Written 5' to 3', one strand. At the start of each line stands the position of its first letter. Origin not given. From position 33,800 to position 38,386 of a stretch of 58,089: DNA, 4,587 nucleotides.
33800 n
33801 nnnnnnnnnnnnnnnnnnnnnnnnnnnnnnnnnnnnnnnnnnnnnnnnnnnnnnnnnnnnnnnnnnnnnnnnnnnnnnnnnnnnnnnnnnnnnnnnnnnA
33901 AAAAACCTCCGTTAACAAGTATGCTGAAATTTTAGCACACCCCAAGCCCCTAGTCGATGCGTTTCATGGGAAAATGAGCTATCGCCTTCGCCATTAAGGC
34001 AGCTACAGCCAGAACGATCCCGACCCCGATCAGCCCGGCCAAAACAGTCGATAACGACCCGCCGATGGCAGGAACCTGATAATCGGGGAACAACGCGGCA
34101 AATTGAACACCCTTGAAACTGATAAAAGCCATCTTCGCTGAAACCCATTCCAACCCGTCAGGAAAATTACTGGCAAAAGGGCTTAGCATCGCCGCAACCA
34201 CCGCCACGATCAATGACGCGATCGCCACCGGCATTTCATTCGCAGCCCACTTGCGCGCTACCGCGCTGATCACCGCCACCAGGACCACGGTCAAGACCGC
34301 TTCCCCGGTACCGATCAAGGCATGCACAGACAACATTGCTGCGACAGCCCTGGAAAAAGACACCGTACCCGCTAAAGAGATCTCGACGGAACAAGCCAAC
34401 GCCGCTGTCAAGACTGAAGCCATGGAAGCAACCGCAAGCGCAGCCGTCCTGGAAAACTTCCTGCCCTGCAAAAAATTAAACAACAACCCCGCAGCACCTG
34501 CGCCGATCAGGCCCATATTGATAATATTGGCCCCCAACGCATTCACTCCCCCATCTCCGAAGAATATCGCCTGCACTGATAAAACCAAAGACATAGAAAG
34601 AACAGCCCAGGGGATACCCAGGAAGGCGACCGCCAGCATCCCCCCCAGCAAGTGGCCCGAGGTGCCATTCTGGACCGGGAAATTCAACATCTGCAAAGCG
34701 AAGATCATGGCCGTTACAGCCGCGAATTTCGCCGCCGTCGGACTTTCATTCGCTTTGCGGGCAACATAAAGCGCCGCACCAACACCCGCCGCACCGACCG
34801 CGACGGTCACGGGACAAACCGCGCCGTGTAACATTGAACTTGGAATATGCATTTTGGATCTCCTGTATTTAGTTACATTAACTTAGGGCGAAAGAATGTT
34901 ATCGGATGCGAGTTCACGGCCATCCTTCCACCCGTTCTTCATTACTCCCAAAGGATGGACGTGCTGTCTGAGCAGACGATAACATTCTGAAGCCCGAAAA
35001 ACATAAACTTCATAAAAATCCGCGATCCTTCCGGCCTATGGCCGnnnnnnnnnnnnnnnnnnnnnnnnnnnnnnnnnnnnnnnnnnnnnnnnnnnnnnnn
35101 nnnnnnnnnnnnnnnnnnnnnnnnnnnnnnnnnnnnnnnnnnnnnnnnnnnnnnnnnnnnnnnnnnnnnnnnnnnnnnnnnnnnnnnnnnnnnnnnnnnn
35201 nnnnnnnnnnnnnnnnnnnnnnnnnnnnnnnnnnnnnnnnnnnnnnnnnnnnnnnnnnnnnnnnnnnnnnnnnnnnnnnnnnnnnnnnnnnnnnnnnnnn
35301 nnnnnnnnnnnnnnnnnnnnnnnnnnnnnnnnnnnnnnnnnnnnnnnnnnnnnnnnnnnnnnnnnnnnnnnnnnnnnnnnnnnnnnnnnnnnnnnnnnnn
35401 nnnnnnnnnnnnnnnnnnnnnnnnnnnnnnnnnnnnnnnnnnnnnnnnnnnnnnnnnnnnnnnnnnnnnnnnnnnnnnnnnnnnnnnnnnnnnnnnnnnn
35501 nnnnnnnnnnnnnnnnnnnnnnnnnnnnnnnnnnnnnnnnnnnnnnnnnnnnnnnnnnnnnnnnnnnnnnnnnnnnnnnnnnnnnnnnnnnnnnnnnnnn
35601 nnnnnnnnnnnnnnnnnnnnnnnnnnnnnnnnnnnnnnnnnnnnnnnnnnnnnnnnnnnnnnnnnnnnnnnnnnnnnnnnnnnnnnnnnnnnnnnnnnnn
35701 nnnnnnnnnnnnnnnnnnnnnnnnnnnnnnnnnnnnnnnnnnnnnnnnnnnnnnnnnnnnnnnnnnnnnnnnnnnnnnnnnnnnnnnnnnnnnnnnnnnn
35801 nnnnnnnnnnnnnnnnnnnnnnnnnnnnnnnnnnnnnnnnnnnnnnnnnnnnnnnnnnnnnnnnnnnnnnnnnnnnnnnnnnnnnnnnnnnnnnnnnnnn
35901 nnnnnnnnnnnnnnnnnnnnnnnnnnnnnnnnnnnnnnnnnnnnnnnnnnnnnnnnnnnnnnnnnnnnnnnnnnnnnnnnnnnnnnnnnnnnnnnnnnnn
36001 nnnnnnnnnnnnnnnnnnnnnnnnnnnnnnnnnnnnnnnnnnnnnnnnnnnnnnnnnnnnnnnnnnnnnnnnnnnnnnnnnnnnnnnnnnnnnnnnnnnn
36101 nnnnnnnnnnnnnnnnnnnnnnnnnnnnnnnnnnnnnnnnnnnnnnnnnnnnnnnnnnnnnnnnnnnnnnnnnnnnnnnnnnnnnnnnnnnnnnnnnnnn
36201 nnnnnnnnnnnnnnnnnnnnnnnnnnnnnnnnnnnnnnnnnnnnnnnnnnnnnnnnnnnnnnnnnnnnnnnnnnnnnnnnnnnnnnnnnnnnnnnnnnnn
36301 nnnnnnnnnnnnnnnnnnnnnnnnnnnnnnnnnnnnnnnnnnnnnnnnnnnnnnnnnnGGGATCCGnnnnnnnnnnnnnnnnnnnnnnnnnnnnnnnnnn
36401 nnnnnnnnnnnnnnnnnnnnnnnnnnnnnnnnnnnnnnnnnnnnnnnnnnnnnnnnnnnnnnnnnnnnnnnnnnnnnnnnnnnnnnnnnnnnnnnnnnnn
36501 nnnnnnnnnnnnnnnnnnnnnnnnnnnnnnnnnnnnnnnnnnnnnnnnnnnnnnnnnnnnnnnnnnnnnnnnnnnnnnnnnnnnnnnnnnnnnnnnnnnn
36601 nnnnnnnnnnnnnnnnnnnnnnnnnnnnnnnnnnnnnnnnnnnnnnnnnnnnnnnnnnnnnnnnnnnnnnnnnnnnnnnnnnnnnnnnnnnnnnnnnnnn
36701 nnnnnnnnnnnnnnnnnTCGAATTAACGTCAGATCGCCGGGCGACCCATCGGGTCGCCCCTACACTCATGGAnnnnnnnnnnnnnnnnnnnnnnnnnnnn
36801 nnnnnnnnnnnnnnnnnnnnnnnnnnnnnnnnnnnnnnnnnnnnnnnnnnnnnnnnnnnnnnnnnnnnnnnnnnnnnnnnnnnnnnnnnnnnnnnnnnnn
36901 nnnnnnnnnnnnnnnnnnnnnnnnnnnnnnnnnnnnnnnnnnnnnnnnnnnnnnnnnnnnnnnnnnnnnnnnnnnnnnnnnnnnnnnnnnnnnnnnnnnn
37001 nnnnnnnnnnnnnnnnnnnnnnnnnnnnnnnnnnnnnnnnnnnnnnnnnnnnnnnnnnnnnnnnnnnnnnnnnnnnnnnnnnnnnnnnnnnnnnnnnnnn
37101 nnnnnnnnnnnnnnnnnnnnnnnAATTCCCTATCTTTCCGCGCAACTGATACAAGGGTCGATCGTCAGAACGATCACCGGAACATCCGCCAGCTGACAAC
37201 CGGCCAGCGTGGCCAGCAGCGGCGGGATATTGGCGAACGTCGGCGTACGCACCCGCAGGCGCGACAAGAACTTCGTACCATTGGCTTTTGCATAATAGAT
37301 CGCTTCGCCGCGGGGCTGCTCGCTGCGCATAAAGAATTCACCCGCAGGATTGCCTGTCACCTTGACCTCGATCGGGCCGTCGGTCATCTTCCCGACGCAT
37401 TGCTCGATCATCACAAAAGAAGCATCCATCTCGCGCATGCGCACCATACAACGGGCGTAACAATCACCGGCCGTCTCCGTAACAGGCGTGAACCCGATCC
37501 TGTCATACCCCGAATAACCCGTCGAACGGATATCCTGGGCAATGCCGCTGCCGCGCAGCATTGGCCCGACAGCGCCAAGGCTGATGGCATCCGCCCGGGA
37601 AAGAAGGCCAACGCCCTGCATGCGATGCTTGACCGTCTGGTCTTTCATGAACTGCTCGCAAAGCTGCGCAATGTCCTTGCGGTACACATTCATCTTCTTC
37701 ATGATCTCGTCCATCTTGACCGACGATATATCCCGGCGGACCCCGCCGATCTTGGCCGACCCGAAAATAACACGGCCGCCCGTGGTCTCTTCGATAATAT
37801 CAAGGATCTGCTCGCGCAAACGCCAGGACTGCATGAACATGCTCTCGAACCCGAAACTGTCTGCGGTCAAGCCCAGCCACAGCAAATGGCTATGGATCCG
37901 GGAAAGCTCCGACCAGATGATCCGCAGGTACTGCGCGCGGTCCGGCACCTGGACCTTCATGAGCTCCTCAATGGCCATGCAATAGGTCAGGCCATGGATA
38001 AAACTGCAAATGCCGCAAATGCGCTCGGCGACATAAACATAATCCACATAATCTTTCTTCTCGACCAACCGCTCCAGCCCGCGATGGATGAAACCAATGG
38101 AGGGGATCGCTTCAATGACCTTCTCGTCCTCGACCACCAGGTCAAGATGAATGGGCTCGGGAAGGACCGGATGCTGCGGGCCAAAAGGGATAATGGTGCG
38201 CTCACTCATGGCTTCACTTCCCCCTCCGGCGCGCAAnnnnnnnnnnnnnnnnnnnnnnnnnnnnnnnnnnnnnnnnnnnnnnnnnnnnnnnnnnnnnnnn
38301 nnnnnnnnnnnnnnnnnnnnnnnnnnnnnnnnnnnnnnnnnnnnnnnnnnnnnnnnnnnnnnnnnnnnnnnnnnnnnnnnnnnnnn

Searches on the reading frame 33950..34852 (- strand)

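Call 14: search_protein_families(library=pfam, proteins=[window:33950-34852:-], max_evalue=0.00001)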
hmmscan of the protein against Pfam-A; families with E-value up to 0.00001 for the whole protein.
window:33950-34852:- (300 aa): 2 families
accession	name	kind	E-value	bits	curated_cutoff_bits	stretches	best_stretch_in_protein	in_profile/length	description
PF01891.21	CbiM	-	6.5e-43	147.4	23.1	1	2-201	1-204/205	Cobalt uptake substrate-specific transmembrane region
PF13190.11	PDGLE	-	1.3e-14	54.2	27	1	209-291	3-100/102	PDGLE domain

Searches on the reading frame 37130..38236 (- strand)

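Call 14: search_protein_families(library=pfam, proteins=[window:37130-38236:-], max_evalue=0.00001)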
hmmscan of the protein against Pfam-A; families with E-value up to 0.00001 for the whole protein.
window:37130-38236:- (368 aa): 2 families
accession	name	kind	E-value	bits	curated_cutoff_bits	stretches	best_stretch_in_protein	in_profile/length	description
PF00346.24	Complex1_49kDa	-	2.4e-61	207.6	24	2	129-292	3-167/271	Respiratory-chain NADH dehydrogenase, 49 Kd subunit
PF00374.24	NiFeSe_Hases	-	1.1e-13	51.5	25.8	1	52-120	1-69/508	Nickel-dependent hydrogenase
